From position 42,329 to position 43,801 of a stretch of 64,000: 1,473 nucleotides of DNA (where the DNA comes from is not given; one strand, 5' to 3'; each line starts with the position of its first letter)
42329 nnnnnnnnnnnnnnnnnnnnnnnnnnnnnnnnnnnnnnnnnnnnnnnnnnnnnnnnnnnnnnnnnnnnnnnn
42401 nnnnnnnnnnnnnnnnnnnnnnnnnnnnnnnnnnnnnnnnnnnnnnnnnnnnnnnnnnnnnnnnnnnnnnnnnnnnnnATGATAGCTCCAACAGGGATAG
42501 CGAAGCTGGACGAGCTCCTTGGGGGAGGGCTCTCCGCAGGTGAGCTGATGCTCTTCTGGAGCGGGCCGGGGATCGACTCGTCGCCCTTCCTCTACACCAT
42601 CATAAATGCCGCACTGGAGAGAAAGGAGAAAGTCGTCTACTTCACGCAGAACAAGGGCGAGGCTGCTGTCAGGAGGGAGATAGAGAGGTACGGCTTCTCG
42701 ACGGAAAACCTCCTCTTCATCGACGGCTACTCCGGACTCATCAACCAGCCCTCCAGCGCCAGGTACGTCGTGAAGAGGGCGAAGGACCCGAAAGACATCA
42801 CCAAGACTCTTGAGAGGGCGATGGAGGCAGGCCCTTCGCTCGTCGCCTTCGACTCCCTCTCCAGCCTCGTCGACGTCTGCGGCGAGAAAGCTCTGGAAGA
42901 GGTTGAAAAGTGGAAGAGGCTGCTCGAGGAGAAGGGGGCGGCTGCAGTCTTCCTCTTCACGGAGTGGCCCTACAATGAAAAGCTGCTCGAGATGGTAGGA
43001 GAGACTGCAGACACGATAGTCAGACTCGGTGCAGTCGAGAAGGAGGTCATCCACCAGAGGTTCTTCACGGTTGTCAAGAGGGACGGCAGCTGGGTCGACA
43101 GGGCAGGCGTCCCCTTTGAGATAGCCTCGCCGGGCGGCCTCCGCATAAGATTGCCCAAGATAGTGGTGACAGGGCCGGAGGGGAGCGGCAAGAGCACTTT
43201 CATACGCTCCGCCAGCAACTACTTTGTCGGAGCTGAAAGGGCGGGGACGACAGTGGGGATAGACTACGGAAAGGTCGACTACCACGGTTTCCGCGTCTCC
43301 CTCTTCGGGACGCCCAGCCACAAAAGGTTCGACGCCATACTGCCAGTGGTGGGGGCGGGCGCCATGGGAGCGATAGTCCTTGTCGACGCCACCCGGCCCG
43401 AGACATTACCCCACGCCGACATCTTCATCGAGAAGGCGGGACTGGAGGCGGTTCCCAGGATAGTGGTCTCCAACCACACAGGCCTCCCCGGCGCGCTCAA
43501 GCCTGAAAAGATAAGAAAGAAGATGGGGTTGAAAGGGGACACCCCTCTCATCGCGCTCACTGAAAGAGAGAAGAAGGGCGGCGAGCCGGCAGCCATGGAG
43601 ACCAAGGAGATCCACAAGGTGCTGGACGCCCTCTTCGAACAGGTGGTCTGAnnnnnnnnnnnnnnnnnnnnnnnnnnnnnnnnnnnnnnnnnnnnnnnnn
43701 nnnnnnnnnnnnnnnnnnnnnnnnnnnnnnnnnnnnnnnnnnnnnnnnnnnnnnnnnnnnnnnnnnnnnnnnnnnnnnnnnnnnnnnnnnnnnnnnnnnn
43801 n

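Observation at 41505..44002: KaiC-like domain fused to P-loop GTPase, followed directly by Roadblock/LC7, at the head of the pilus locus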

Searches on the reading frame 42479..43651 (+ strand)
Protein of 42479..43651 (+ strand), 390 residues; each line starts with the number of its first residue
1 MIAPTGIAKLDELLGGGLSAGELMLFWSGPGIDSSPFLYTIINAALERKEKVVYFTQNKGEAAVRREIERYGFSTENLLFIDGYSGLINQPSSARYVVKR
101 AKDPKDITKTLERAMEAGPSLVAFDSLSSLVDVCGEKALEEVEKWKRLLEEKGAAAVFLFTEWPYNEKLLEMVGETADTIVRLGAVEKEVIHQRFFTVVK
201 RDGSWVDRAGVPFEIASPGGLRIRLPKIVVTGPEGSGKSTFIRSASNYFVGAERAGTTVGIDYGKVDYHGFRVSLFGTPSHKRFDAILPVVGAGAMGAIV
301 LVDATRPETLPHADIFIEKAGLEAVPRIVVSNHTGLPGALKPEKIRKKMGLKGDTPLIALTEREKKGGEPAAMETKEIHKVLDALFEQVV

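Call 3: search_protein_families(library=pfam, proteins=[window:42479-43651:+], max_evalue=0.1)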
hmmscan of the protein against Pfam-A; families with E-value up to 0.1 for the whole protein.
window:42479-43651:+ (390 aa): 19 families
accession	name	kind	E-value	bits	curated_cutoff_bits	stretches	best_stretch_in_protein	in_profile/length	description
PF06745.19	ATPase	-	1.3e-15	57.9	26.6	1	4-223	2-226/231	KaiC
PF03029.23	ATP_bind_1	-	0.0002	21.7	27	1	230-262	1-33/240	Conserved hypothetical ATP binding protein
PF01926.29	MMR_HSR1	-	0.0006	20.4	21.9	1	227-281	1-57/113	50S ribosome-binding GTPase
PF23365.1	DUF7090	-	0.0011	19.1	27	1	93-184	90-183/192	Family of unknown function (DUF7090)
PF00025.27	Arf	-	0.0016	18.4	22.3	1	227-386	16-171/174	ADP-ribosylation factor family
PF00071.28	Ras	-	0.0019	18.2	21.6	1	227-332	1-112/162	Ras family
PF16575.11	CLP1_P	-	0.0028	18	26.6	1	232-265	1-34/188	mRNA cleavage and polyadenylation factor CLP1 P-loop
PF13555.12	AAA_29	-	0.0032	17.6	27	1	228-253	25-50/61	P-loop containing region of AAA domain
PF13479.12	AAA_24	-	0.0035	17.7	27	1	227-249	4-26/195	AAA domain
PF13481.12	AAA_25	-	0.0049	16.9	27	0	48-154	71-182/195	AAA domain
PF13521.12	AAA_28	-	0.0076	16.9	27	0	227-244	1-18/164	AAA domain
PF13191.12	AAA_16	-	0.011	16.7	32.6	1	226-256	25-52/167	AAA ATPase domain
PF08477.19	Roc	-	0.012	16.2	27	1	227-313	1-98/119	Ras of Complex, Roc, domain of DAPkinase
PF25199.1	nSTAND_NTPase5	-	0.015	15.6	34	0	227-259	43-73/145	Novel STAND NTPase 5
PF18096.6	Thump_like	-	0.031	14.6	26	0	339-375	37-76/78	THUMP domain-like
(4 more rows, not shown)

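Call 4: search_protein_families(library=ncbifam, proteins=[window:42479-43651:+], max_evalue=0.1)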
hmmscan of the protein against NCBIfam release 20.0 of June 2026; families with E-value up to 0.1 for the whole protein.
window:42479-43651:+ (390 aa): 11 families
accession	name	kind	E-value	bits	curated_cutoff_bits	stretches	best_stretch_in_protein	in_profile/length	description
TIGR03877.1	thermo_KaiC_1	hypoth_equivalog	2.5e-13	50.1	307.25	1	5-219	6-229/238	KaiC domain-containing protein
NF006799.0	PRK09302.1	equivalog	3.5e-10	39.1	408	1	4-216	256-465/515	circadian clock protein KaiC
TIGR00231.1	small_GTP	domain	2.2e-08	34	42.5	1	226-355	4-143/164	GTP-binding protein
TIGR03881.1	KaiC_arch_4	hypoth_equivalog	3.5e-06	26.9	247.8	1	4-77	4-77/231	KaiC domain-containing protein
TIGR00416.1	sms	equivalog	2.8e-05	23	403.05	1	5-81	78-154/454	DNA repair protein RadA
TIGR02655.1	circ_KaiC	equivalog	3.7e-05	22.6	546.25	1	5-219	247-458/484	circadian clock protein KaiC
NF004723.0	PRK06067.1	subfamily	0.00014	21.5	194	1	2-222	15-234/243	flagellar accessory protein FlaH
TIGR03880.1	KaiC_arch_3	hypoth_equivalog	0.00052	19.6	249.45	1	6-89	1-82/224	KaiC domain-containing protein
TIGR01393.1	lepA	equivalog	0.074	11.4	533.9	0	258-349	57-146/595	translation elongation factor 4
NF009067.0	PRK12402.1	equivalog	0.083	11.8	317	0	225-247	36-58/340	replication factor C small subunit 2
NF007438.0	PRK09984.1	equivalog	0.091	11.9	365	0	228-261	33-66/262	phosphonate ABC transporter ATP-binding protein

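Call 7: find_homologous_proteins(query=window:42479-43648:+)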
Query window:42479-43648:+ (390 aa): 31 proteins with E <= 0.001 among 8000 candidates.
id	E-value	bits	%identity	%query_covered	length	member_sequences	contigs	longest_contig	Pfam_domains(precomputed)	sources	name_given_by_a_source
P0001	1.3e-254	862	100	100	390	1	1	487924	PF06745.20,PF23442.2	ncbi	-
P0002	4.1e-167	574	66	99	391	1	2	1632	PF06745.20,PF00025.28,PF23442.2,PF00071.29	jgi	-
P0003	2.0e-165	568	64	99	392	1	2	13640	PF06745.20,PF00025.28,PF23442.2,PF00071.29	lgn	-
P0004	4.3e-105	370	46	100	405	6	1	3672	PF06745.20,PF01926.30,PF00025.28,PF08477.20,PF23442.2,PF00009.34,PF03029.24,PF00071.29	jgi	-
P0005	4.0e-80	288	37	100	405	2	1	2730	PF06745.20,PF01926.30,PF00025.28,PF09439.17,PF08477.20,PF00009.34,PF03029.24,PF00071.29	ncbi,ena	-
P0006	4.8e-70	255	35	93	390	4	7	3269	PF06745.20,PF01926.30,PF00025.28,PF08477.20,PF00009.34,PF03029.24,PF00071.29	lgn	-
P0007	1.2e-60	224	34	93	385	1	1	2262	PF06745.20,PF01926.30,PF23365.2,PF00025.28,PF00071.29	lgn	-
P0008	3.5e-59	219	37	89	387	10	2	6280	PF06745.20,PF00025.28,PF03029.24,PF00071.29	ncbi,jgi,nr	ncbi:MAG: hypothetical protein DRN07_03345 [Thermoplasmata archaeon]|nr:MAG: hypothetical protein DR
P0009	4.0e-57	212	34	91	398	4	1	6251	PF06745.20,PF01926.30,PF00025.28,PF09439.17,PF00009.34,PF03029.24,PF00071.29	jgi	-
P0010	3.7e-55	206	33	100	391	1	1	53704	PF06745.20,PF01926.30,PF00025.28,PF00009.34,PF03029.24,PF00071.29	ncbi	-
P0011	2.7e-52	196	32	97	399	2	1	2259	PF06745.20,PF01926.30,PF00025.28,PF09439.17,PF00009.34,PF03029.24,PF00071.29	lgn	-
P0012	2.6e-48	183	30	99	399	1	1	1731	PF06745.20,PF00025.28,PF03029.24,PF00071.29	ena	-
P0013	3.2e-48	183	33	93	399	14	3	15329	PF06745.20,PF01926.30,PF00025.28,PF09439.17,PF23442.2,PF00009.34,PF03029.24,PF00071.29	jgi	jgi:small GTP-binding protein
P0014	1.1e-47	181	31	93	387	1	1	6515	PF06745.20,PF01926.30,PF00025.28,PF03029.24,PF00071.29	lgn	-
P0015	1.8e-47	180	30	99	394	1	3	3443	PF06745.20,PF01926.30,PF00025.28,PF03029.24,PF00071.29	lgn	-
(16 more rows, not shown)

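Call 16: find_related_loci(query=A1, collection=genome_contigs, flank=10000)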
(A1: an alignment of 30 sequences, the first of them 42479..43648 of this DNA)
Query A1 (390 aa) in genome_contigs; peptide patterns used: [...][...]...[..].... (x = any residue, [..] = any of these).
345 stretches matched a pattern; 343 encode a relative of the query (tblastn E <= 1e-3); the best 80 are kept; 80 distinct loci.
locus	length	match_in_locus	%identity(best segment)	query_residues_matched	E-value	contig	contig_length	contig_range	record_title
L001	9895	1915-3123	46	2-390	4e-112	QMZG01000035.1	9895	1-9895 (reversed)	MAG: Candidatus Altiarchaeales archaeon isolate B80_G16 B80_Guay16_scaffold_05282, whole genome shotgun sequence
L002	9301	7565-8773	44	2-390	3e-111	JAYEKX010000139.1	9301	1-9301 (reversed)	MAG: Candidatus Altiarchaeota archaeon isolate MAG126 MAG126_139, whole genome shotgun sequence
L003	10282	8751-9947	44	5-390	1e-107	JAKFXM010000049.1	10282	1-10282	MAG: Methanobacteriota archaeon isolate ND3_Bin_21 ND3_0001403, whole genome shotgun sequence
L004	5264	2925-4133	42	2-390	9e-103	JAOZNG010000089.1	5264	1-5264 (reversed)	MAG: archaeon isolate GMC4.concoct.133_sub GMC4_30662_length_5264_cov_4.828950, whole genome shotgun sequence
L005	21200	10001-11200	40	5-390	1e-100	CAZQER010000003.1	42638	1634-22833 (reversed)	MAG TPA_asm: uncultured archaeon isolate binchicken_co6_257 genome assembly, contig: NODE_547_length_42638_cov_8.859827,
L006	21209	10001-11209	42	2-390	1e-100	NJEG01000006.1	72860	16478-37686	MAG: Candidatus Altiarchaeales archaeon ex4484_2 ex4484_2_scaffold_136_length_72860__count_18370, whole genome shotgun s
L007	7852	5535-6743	42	2-390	2e-100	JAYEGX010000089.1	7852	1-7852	MAG: Candidatus Altiarchaeota archaeon isolate MAG234 MAG234_89, whole genome shotgun sequence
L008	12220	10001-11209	40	2-390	3e-100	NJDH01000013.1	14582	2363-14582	MAG: Candidatus Altiarchaeales archaeon ex4484_96 ex4484_96_scaffold_1719_length_14582__count_1456, whole genome shotgun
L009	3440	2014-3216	38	5-390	2e-90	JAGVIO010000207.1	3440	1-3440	MAG: archaeon isolate DeMMO1_7 c_000000020275, whole genome shotgun sequence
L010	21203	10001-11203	37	5-390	2e-87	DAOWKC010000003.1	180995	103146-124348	MAG TPA_asm: Candidatus Woesearchaeota archaeon isolate CSMAG_2085 CSMAG_2085_k141_1155616_length_180995_cov_23.5413, wh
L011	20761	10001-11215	37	1-390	1e-85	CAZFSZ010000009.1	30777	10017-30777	MAG TPA_asm: uncultured Methanosarcinales archaeon isolate SRP141376_co2_190 genome assembly, contig: NODE_3221_length_3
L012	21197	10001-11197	37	5-390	3e-83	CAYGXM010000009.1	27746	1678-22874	MAG TPA_asm: Candidatus Woesearchaeota archaeon isolate ERP119294_co3_397 genome assembly, contig: NODE_789_length_27746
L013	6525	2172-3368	37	5-390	3e-82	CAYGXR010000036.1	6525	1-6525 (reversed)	MAG TPA_asm: Candidatus Woesearchaeota archaeon isolate ERP119294_co2_383 genome assembly, contig: k141_4375682, whole g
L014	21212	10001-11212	36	1-390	3e-81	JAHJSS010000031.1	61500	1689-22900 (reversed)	MAG: Nanoarchaeota archaeon isolate OS_PC_MetaG.mb.26 OS_PC_MetaG.mb.26_k141_377661, whole genome shotgun sequence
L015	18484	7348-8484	36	1-390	4e-80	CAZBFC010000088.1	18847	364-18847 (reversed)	MAG TPA_asm: uncultured archaeon isolate binchicken_co219_101 genome assembly, contig: k141_672132, whole genome shotgun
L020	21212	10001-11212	34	1-390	1e-78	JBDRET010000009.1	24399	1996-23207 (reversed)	MAG: Candidatus Woesearchaeota archaeon isolate MEGAHIT-group-1.33 k141_9795152, whole genome shotgun sequence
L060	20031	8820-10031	36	1-390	8e-75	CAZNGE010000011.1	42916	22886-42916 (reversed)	MAG TPA_asm: uncultured Methanosarcinales archaeon isolate binchicken_co151_55 genome assembly, contig: NODE_1079_length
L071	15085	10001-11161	34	1-387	2e-73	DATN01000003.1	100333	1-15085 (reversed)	MAG TPA_asm: Methanobacteriaceae archaeon UBA587 UBA587_contig_14, whole genome shotgun sequence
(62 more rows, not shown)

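Call 20: find_encoding_contigs(protein=P0001, flank=2000, max_places=2)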
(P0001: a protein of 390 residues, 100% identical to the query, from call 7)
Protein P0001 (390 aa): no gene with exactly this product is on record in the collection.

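Call 22: find_encoding_contigs(protein=P0003, flank=10000, max_places=3)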
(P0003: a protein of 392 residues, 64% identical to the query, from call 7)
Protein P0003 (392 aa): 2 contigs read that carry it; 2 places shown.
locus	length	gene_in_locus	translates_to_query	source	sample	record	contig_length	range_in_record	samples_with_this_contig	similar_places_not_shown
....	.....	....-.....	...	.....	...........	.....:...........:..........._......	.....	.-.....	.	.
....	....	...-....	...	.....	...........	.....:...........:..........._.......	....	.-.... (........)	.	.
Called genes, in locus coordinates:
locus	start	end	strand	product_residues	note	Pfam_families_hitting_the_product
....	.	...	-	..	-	?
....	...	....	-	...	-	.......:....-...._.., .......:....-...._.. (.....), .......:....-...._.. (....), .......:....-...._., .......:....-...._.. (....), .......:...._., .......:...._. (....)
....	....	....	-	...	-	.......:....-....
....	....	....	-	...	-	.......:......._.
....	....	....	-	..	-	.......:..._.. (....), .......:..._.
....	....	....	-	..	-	-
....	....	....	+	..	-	-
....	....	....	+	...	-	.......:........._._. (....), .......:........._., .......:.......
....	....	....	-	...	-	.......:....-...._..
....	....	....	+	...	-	-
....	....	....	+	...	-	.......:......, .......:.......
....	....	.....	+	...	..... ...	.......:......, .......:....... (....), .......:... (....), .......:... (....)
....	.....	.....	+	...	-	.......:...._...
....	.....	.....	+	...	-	-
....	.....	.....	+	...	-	?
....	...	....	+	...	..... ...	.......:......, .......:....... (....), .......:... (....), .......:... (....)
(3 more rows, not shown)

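Call 23: find_encoding_contigs(protein=P0010, flank=10000, max_places=2)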
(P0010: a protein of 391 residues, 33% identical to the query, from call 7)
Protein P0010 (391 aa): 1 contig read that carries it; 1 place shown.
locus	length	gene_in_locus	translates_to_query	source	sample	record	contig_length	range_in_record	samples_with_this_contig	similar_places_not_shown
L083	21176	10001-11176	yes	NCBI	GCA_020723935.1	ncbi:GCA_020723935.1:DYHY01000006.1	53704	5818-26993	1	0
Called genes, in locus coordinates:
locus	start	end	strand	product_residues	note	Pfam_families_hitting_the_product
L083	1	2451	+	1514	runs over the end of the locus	PF01835:MG2 (weak)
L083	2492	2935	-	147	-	PF07690:MFS_1 (weak)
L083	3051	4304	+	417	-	-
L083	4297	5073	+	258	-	PF00142:Fer4_NifH (weak), PF01656:CbiA, PF06564:CBP_BcsQ (weak), PF10609:ParA, PF13614:AAA_31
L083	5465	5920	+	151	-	PF01978:TrmB (weak)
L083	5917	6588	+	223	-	-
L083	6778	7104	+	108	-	-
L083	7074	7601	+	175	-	-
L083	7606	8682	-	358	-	-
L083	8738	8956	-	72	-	-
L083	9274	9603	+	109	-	-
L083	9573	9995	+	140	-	PF03259:Robl_LC7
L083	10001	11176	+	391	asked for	PF06745:ATPase, PF00025:Arf, PF00071:Ras (weak), PF01926:MMR_HSR1 (weak), PF03029:ATP_bind_1 (faint), PF00009:GTP_EFTU (weak)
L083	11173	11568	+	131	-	PF03259:Robl_LC7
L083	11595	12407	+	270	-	-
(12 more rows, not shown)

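Call 32: predict_structure(alignment_id=A1)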
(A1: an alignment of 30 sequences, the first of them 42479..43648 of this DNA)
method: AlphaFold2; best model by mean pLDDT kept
length: 390 residues; sequences in the alignment: 30
mean_pLDDT: 89.2   pTM: 0.82
mean pLDDT of the five models: 89.2, 88.1, 87.9, 87.6, 87.3
residues with pLDDT >= 90: 251; 70-90: 111; 50-70: 24; < 50: 4
segments of 3 or more residues with pLDDT < 50: 188-190
pLDDT, mean of each block of 10 residues (from residue 1): 88 92 95 93 96 95 95 94 94 94 96 97 96 94 95 97 95 95 70 81 86 87 90 90 90 60 89 91 88 91 91 90 92 85 92 89 58 82 88
secondary structure, 60 per line:
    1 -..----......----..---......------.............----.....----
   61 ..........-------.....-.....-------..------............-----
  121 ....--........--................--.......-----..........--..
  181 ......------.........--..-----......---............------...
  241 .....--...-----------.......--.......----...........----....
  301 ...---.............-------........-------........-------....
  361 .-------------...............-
elements in order: H8-13 E23-28 H35-47 E52-56 H61-70 E78-82 H84-88 H104-115 E121-124 H127-134 H137-152 E155-161 H167-176 E179-186 E193-201 E211-216 E220-231 H238-245 E248-250 E262-268 E271-277 H282-292 E297-303 H307-319 E327-334 H342-349 E357-361 H375-389

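Call 37: fold_search(model_id=the predicted structure, library=pdb)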
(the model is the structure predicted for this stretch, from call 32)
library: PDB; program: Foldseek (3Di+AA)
matches with E <= 10: 1999; with E <= 0.001: 1783
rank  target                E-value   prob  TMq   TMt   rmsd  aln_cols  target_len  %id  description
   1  8zn5_J                6.1e-16  1.00  0.48  0.43  13.2       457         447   16  Crystal Structure of Designed Clock Protein KaiC (released 2025-04-16)
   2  2dr3_E                1.1e-15  1.00  0.52  0.84   2.4       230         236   22  Crystal Structure of RecA superfamily ATPase PH0284 from Pyrococcus horikoshii OT3 (released 2006-12-06)
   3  3k0f_D                2.2e-15  1.00  0.50  0.41  13.0       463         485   15  Crystal structure of the phosphorylation-site double mutant T426A/T432A of the KaiC circadian clock protein (released 2010-03-31)
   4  3k0e_D                2.8e-15  1.00  0.50  0.41  13.0       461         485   15  Crystal structure of the phosphorylation-site mutant T426N of the KaiC circadian clock protein (released 2010-03-31)
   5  8zn5_B                3.3e-15  1.00  0.50  0.44  13.3       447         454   16  Crystal Structure of Designed Clock Protein KaiC (released 2025-04-16)
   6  8zn5_F                3.5e-15  1.00  0.50  0.45  13.2       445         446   16  Crystal Structure of Designed Clock Protein KaiC (released 2025-04-16)
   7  8zn7_F                3.5e-15  1.00  0.47  0.41  13.1       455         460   16  Crystal Structure of Designed Clock Protein KaiC (released 2025-04-16)
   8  8zn5_C                4.7e-15  1.00  0.51  0.43  13.2       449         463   16  Crystal Structure of Designed Clock Protein KaiC (released 2025-04-16)
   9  4o0m_B                4.7e-15  1.00  0.47  0.39  14.0       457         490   15  Crystal structure of T. Elongatus BP-1 Clock Protein KaiC (released 2014-05-14)
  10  8zn7_A                5.0e-15  1.00  0.48  0.41  13.4       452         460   16  Crystal Structure of Designed Clock Protein KaiC (released 2025-04-16)
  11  8zn6_L                5.6e-15  1.00  0.50  0.43  13.2       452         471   15  Crystal Structure of Designed Clock Protein KaiC (released 2025-04-16)
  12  2dr3_A                5.9e-15  1.00  0.52  0.85   2.5       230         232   21  Crystal Structure of RecA superfamily ATPase PH0284 from Pyrococcus horikoshii OT3 (released 2006-12-06)
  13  4o0m_C                5.9e-15  1.00  0.49  0.40  13.1       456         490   14  Crystal structure of T. Elongatus BP-1 Clock Protein KaiC (released 2014-05-14)
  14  2dr3_B                6.7e-15  1.00  0.52  0.82   2.7       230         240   22  Crystal Structure of RecA superfamily ATPase PH0284 from Pyrococcus horikoshii OT3 (released 2006-12-06)
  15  7dy2_B                6.7e-15  1.00  0.48  0.42  13.4       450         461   15  Crystal Structure of Cyanobacterial Circadian Clock Protein KaiC (released 2022-04-27)
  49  2dr3_F                2.9e-14  1.00  0.52  0.84   2.5       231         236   21  Crystal Structure of RecA superfamily ATPase PH0284 from Pyrococcus horikoshii OT3 (released 2006-12-06)
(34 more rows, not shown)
